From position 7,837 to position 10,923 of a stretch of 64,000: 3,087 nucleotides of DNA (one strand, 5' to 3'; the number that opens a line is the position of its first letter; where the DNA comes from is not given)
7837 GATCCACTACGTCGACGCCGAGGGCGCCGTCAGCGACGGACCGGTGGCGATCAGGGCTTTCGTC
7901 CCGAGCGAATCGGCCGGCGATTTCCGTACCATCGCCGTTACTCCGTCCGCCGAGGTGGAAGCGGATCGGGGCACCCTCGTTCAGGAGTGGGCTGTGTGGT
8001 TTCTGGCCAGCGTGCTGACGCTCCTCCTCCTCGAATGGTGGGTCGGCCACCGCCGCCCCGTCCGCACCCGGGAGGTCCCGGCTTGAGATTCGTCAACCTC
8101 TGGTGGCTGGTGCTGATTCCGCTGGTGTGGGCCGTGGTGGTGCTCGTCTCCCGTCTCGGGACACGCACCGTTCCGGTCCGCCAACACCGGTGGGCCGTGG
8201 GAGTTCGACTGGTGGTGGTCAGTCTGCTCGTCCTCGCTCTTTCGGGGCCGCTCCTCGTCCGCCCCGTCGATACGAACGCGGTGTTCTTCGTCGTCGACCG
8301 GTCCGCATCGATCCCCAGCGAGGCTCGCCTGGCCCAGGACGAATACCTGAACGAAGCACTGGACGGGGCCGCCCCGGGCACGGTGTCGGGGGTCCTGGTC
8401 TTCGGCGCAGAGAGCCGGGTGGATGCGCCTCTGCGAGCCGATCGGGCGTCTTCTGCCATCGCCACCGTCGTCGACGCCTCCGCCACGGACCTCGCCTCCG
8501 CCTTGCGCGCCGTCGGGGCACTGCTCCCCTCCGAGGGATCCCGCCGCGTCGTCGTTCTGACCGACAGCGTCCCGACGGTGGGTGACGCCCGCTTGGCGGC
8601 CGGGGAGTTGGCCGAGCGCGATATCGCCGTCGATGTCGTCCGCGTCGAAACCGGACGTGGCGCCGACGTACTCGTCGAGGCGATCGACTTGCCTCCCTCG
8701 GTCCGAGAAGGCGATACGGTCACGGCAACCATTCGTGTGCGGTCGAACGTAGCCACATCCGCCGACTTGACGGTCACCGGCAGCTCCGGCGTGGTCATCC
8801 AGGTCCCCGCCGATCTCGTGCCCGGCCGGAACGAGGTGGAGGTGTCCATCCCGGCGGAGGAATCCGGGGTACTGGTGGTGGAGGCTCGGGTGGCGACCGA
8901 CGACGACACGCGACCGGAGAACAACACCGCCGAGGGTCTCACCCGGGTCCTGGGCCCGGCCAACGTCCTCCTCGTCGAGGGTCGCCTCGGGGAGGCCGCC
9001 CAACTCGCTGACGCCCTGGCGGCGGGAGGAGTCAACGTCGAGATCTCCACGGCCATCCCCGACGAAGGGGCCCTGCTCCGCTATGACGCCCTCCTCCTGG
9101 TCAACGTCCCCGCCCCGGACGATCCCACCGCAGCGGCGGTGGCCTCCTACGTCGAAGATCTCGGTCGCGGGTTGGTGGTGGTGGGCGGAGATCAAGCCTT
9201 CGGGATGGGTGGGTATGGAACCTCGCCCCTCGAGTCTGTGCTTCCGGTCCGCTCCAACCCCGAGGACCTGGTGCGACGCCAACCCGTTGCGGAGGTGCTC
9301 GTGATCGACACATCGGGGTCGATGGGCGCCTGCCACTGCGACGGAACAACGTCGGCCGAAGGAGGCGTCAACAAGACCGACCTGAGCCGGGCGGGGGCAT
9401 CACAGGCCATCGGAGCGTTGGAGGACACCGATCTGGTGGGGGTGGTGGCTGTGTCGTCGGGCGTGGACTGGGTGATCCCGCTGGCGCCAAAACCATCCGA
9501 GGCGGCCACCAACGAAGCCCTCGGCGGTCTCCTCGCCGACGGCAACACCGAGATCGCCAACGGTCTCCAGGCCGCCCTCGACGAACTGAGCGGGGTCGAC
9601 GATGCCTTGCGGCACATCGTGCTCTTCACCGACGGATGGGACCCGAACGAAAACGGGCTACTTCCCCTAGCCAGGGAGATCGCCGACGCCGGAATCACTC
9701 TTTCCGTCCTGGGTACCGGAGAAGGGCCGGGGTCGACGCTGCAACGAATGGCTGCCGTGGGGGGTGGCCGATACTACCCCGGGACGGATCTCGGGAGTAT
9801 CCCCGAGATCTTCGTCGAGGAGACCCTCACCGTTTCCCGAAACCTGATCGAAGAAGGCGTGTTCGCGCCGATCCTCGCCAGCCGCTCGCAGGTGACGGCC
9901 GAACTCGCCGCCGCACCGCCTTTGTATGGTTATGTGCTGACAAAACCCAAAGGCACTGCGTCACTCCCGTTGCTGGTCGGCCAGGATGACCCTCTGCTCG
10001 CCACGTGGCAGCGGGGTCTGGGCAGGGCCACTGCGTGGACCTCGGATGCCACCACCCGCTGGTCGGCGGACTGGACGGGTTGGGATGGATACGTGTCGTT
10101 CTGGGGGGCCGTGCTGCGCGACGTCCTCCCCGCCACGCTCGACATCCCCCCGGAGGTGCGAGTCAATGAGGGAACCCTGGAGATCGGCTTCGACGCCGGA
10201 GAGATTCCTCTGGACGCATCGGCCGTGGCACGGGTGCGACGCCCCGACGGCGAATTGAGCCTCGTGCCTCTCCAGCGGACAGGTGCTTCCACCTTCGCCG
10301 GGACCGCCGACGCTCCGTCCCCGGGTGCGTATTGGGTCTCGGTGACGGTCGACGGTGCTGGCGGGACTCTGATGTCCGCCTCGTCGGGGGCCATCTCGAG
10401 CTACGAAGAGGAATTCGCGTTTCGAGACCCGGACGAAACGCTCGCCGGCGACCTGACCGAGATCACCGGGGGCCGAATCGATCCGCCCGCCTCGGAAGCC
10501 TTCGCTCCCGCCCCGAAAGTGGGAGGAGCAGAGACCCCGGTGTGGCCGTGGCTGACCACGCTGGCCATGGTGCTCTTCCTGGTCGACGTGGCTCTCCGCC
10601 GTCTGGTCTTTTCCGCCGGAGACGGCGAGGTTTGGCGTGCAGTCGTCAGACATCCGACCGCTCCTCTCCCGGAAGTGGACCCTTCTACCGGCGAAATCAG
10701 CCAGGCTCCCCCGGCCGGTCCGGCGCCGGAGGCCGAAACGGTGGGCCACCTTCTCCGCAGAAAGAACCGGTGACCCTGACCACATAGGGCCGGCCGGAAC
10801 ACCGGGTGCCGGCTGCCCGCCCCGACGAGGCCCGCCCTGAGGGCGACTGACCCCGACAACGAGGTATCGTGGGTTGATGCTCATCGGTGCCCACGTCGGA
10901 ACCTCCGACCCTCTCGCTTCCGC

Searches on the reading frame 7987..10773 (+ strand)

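Call 9: search_protein_families(library=pfam, proteins=[window:7987-10773:+], max_evalue=0.00001)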
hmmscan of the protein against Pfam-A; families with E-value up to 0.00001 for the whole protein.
window:7987-10773:+ (928 aa): 4 families
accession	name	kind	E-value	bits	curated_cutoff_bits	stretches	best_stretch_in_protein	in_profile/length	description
PF13519.12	VWA_2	-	6.2e-22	78.7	27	2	437-550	2-106/107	von Willebrand factor type A domain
PF00092.34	VWA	-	6.4e-19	69.3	23.8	1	437-609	3-172/174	von Willebrand factor type A domain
PF07090.17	GATase1_like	-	1.3e-10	41.7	27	1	620-711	149-243/247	Putative glutamine amidotransferase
PF13768.12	VWA_3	-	2.7e-07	31.2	27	0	507-597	63-154/155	von Willebrand factor type A domain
